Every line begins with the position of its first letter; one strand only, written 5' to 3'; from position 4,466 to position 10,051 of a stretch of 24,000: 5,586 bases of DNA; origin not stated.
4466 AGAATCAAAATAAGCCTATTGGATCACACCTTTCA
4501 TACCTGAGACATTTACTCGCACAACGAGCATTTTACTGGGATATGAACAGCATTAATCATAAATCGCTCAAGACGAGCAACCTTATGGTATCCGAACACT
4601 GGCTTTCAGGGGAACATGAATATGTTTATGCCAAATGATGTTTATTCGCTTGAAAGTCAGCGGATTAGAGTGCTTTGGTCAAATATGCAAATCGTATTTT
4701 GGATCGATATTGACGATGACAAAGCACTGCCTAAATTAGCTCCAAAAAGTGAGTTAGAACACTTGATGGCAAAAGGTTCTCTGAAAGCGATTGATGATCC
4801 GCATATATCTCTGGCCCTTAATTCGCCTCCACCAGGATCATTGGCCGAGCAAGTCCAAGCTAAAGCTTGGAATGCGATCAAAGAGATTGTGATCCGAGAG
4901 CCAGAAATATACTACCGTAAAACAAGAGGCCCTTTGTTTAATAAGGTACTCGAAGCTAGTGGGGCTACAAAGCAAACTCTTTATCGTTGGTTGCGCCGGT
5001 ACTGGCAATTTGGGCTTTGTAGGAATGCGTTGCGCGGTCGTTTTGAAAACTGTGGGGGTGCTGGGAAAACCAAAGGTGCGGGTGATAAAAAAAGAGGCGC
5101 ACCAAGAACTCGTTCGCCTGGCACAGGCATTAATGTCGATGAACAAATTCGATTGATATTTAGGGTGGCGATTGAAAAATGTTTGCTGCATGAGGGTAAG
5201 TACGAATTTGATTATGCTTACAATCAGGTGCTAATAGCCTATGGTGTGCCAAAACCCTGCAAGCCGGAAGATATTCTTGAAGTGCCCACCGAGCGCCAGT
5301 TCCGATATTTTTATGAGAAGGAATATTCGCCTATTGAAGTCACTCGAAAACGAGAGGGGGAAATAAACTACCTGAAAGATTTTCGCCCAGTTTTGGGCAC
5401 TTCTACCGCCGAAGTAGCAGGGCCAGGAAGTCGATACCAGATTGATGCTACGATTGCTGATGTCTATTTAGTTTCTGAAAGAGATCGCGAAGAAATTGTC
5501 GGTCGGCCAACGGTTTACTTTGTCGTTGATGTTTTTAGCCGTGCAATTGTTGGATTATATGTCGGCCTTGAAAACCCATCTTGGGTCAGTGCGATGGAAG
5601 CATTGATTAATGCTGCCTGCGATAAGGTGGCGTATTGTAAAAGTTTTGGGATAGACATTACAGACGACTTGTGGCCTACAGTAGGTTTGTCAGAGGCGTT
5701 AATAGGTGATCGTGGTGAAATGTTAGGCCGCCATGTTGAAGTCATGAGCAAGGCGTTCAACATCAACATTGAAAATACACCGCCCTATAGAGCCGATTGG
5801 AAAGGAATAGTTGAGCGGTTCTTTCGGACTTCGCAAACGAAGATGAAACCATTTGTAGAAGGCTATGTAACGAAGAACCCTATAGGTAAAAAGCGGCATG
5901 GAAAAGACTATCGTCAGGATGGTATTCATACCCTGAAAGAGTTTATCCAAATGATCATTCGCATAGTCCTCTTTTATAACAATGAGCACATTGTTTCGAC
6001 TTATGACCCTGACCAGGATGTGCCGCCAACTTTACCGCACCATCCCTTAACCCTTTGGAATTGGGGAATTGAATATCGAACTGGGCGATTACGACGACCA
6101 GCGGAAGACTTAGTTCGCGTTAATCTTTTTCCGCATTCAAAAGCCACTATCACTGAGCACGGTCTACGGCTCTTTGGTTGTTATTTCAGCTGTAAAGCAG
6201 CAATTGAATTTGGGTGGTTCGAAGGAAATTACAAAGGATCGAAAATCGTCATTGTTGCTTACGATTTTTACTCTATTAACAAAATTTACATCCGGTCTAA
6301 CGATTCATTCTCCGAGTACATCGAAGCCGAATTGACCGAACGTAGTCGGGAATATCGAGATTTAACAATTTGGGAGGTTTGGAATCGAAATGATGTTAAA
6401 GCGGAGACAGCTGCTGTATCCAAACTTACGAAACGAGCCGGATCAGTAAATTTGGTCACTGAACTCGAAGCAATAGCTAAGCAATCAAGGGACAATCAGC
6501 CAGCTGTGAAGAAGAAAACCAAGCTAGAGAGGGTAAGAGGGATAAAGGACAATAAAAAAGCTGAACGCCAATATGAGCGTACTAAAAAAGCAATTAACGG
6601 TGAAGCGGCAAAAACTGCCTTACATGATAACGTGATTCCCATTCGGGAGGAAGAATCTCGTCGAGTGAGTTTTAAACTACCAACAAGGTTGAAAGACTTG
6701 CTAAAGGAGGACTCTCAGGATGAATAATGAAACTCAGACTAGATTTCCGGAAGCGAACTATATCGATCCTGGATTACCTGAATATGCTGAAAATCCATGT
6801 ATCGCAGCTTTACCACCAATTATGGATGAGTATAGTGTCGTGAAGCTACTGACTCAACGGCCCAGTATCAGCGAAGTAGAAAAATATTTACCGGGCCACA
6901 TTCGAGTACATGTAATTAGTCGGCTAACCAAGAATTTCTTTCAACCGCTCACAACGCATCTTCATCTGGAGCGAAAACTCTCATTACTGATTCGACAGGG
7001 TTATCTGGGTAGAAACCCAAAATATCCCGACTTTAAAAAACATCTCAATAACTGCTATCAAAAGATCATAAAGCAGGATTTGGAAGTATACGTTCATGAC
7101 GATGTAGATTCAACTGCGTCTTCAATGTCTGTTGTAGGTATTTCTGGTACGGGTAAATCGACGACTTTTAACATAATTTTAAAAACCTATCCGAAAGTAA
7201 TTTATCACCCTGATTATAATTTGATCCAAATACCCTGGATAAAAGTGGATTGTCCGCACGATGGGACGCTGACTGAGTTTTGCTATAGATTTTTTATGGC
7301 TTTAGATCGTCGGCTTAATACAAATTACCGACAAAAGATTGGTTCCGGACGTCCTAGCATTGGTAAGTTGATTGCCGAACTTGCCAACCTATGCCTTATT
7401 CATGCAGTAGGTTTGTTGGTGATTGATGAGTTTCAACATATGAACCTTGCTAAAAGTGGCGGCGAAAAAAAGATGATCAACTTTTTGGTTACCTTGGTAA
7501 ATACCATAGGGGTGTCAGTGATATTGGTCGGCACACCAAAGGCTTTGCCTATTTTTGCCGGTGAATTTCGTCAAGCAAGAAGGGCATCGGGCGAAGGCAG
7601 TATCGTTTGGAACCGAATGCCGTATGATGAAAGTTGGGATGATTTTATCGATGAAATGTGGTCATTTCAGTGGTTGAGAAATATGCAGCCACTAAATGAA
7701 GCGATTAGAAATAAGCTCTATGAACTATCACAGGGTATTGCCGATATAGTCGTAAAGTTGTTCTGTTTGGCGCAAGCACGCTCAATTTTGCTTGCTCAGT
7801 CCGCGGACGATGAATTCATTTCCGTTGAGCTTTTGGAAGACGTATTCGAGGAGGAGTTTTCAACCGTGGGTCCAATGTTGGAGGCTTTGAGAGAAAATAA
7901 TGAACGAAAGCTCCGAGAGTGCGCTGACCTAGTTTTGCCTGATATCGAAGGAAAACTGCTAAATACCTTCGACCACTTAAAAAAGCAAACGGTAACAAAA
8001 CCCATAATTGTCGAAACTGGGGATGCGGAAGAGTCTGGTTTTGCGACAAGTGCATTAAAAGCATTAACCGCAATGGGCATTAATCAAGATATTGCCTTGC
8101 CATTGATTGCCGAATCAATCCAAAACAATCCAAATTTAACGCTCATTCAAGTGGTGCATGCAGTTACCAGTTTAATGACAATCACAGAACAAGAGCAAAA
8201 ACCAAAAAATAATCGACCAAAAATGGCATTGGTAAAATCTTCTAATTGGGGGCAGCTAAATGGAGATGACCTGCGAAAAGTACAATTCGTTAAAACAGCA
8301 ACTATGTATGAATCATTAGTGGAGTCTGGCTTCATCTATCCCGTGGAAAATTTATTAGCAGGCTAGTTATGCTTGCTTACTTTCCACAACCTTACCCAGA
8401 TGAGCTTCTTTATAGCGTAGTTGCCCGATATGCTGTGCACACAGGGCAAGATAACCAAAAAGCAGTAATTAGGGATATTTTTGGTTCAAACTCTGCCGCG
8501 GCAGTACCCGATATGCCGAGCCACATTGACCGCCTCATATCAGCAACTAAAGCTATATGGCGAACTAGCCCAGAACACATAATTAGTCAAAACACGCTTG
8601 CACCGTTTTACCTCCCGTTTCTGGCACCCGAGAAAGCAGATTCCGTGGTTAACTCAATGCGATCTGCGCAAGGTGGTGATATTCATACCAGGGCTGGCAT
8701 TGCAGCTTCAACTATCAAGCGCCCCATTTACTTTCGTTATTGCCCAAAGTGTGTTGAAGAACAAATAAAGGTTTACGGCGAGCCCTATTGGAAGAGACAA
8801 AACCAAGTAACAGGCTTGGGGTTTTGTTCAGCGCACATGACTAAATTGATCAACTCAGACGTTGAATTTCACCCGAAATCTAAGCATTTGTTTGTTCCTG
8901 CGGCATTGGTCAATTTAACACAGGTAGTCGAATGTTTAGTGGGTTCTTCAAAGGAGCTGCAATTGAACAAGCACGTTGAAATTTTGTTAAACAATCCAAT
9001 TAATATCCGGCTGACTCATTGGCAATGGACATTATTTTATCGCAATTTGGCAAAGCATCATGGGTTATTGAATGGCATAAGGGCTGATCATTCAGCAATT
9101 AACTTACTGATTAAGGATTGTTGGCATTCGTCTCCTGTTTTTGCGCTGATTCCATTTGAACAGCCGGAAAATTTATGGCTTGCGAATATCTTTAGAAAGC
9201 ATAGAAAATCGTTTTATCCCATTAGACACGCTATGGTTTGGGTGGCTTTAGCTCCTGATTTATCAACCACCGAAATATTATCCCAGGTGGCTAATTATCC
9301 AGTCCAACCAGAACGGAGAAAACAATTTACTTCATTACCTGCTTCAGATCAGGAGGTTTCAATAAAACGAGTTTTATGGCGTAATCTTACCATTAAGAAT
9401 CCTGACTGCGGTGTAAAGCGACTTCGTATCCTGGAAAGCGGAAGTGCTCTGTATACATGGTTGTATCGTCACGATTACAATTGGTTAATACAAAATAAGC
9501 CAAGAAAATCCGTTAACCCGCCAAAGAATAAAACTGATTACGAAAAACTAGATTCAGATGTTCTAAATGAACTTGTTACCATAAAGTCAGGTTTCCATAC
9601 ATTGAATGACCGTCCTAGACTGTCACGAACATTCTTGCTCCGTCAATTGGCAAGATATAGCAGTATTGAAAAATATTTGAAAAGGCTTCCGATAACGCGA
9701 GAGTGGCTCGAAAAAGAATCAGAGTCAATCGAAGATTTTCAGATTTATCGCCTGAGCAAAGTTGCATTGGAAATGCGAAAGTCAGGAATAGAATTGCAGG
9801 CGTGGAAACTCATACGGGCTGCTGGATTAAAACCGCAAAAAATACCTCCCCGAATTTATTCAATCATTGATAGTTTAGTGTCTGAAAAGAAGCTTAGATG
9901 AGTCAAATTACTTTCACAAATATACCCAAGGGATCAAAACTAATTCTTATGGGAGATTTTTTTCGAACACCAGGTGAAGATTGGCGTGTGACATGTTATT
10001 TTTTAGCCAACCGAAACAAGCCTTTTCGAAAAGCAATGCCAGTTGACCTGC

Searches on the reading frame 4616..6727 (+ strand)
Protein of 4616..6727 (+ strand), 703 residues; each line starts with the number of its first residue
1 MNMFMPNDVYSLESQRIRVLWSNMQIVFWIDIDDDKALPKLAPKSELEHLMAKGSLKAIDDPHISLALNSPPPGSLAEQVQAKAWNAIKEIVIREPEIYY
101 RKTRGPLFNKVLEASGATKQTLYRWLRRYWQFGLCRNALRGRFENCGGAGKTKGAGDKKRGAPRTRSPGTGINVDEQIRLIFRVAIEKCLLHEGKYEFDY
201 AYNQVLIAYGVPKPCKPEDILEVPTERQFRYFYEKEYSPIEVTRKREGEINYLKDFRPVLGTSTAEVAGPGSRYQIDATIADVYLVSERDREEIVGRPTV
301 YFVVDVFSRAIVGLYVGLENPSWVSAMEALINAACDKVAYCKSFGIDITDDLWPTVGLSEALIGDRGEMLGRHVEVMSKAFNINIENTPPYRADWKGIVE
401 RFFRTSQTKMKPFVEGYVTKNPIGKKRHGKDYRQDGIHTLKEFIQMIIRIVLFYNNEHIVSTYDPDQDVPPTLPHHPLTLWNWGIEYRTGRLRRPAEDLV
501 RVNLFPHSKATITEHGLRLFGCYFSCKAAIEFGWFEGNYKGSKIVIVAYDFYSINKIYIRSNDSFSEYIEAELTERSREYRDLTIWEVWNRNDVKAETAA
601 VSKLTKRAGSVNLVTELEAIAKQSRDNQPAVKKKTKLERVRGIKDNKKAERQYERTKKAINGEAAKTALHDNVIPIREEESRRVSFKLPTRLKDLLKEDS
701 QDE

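Call 4: search_protein_families(library=pfam, proteins=[window:4616-6727:+])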
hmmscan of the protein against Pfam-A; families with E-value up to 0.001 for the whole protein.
window:4616-6727:+ (703 aa): 1 family
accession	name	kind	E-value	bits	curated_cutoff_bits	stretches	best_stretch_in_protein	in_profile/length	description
PF09299.17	Mu-transpos_C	-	0.00013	22.3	21.7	1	503-564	3-56/61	Mu transposase, C-terminal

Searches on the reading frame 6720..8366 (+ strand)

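Call 4: search_protein_families(library=pfam, proteins=[window:6720-8366:+])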
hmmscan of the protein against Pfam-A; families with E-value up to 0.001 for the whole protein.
window:6720-8366:+ (548 aa): 2 families
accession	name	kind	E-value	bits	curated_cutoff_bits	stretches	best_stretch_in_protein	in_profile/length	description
PF13401.12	AAA_22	-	7.6e-24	84.9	27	1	131-278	3-129/130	AAA domain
PF05621.17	TniB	-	2.7e-12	47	22.4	1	126-281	28-171/189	Bacterial TniB protein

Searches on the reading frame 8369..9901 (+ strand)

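Call 4: search_protein_families(library=pfam, proteins=[window:8369-9901:+])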
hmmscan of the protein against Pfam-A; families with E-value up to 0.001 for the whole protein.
window:8369-9901:+ (510 aa): 2 families
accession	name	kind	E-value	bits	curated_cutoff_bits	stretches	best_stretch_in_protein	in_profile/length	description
PF15978.11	TnsD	-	1.2e-23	84.2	32.4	2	317-447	226-355/355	Tn7-like transposition protein D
PF06527.16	TniQ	-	1.8e-22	81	27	1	4-160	2-142/142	TniQ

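Call 70: search_protein_families(library=ncbifam, proteins=[window:8369-9901:+], max_evalue=0.00001)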
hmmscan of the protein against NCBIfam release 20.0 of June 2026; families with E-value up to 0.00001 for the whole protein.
window:8369-9901:+ (510 aa): 0 families
